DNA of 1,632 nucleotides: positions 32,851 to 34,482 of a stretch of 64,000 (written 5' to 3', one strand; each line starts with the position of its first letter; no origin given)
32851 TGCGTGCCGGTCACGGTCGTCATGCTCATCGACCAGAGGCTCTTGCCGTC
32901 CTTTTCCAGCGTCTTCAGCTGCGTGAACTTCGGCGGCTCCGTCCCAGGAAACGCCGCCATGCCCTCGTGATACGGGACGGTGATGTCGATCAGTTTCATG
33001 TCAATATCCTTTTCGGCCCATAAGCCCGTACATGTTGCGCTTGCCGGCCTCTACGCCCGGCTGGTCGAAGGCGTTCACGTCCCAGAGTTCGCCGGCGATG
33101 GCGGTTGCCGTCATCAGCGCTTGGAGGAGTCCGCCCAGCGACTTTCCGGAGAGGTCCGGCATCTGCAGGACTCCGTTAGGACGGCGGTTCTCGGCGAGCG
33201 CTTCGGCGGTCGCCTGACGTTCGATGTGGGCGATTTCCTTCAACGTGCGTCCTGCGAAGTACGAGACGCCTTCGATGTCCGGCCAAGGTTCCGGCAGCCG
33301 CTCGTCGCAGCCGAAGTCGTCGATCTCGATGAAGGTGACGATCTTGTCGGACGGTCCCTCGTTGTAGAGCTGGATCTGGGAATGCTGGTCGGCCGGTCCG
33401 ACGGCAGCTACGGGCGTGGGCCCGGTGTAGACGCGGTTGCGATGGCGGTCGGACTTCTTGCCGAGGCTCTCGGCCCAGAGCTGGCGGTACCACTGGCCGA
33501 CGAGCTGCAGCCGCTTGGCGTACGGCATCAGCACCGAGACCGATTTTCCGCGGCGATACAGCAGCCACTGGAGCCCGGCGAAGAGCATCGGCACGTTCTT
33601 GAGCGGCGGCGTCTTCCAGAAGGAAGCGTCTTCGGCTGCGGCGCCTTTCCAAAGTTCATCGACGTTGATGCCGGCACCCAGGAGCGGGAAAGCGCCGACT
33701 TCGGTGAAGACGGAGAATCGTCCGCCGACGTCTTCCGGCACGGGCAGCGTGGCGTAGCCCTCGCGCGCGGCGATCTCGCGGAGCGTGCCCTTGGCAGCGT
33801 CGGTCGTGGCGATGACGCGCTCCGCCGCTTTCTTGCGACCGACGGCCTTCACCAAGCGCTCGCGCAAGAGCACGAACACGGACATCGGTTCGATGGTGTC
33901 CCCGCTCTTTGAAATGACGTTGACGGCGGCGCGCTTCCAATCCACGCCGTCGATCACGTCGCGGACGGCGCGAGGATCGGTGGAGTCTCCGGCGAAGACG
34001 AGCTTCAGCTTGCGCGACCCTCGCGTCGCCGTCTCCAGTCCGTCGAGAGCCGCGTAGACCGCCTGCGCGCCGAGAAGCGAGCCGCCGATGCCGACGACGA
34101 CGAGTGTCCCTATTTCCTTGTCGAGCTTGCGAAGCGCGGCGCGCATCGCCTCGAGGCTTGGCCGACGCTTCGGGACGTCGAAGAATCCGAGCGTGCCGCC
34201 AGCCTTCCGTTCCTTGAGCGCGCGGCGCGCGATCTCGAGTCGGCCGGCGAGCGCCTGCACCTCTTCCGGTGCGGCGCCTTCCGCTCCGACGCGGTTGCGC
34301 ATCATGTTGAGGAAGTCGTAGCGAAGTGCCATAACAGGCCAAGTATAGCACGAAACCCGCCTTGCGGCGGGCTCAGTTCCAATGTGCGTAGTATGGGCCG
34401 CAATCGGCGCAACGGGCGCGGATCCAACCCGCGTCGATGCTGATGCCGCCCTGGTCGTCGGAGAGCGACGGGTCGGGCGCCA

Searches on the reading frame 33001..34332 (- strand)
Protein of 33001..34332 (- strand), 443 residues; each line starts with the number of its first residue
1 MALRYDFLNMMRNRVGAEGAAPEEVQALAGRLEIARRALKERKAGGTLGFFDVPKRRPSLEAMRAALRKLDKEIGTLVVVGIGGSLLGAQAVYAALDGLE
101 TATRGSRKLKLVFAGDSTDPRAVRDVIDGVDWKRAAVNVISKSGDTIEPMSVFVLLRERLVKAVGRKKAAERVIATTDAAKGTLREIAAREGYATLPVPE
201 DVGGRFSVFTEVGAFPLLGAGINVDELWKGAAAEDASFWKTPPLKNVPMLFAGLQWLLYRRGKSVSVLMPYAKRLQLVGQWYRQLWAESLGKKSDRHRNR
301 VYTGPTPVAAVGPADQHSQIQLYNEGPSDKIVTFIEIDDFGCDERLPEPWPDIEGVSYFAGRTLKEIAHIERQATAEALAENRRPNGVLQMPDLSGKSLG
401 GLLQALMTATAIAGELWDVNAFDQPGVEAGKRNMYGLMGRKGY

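Call 25: find_encoding_contigs(protein=window:33001-34332:-, flank=10000, max_places=1)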
Protein window:33001-34332:- (443 aa): 9 contigs read that carry it; 1 place shown.
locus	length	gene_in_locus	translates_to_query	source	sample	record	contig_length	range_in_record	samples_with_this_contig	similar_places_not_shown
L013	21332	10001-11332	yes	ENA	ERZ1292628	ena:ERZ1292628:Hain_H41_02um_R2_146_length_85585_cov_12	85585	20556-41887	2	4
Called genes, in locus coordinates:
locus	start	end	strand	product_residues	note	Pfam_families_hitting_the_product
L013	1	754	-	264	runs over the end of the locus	PF02900:LigB, PF01875:Memo (weak)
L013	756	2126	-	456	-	-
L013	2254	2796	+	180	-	-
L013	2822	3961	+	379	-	PF00089:Trypsin, PF10459:Peptidase_S46 (faint), PF13365:Trypsin_2, PF13180:PDZ_2, PF00595:PDZ (weak), PF17820:PDZ_6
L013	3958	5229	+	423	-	PF13200:DUF4015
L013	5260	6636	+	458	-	PF01464:SLT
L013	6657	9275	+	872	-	PF10162:G8, PF13229:Beta_helix (faint), PF24606:CEMIP_beta-hel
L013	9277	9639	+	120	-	-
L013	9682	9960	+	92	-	-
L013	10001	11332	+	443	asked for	PF00342:PGI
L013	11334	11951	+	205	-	PF04199:Cyclase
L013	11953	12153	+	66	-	-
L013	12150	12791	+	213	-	PF14921:APCDDC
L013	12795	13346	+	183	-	PF18029:Glyoxalase_6 (faint), PF22677:Ble-like_N (weak)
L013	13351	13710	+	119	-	PF07237:DUF1428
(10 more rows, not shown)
